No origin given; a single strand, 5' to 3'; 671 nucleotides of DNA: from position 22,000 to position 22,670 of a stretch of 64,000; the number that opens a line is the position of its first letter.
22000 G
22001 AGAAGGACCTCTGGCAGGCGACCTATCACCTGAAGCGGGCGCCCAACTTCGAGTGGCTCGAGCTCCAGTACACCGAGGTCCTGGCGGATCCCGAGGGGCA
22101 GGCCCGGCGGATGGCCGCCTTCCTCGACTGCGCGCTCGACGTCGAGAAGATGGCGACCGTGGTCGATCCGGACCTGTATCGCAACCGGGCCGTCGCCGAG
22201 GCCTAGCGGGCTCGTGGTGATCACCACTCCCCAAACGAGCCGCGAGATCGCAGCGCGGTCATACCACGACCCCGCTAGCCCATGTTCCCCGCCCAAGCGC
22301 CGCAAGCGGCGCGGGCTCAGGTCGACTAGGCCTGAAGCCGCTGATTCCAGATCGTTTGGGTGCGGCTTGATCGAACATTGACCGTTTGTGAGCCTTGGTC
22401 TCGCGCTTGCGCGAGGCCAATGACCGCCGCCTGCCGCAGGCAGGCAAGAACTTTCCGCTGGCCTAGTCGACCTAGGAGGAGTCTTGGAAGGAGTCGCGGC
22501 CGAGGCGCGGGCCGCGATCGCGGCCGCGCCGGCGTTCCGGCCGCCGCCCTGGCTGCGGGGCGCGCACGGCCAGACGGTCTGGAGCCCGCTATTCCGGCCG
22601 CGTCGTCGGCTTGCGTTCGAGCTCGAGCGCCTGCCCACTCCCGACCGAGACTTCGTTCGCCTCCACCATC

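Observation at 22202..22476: Repeat copy A fills an entire intergenic gap, overlaps a stop codon and carries a nested 60-nt hairpin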

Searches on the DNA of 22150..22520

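Call 15: search_rna_families(source=window, start=22150, end=22520, threshold=evalue, max_evalue=10)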
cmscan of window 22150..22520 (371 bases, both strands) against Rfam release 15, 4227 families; matches with E-value up to 10: 2.
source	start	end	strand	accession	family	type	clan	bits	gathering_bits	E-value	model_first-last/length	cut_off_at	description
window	22150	22269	+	RF02459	Virus_CITE_4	Cis-reg;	-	17.2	40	0.76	1-85/85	no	Necrovirus cap-independent translation element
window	22213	22271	+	RF01146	sR15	Gene; snRNA; snoRNA; CD-box;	-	14.9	40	3.8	1-65/65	no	Small nucleolar RNA sR15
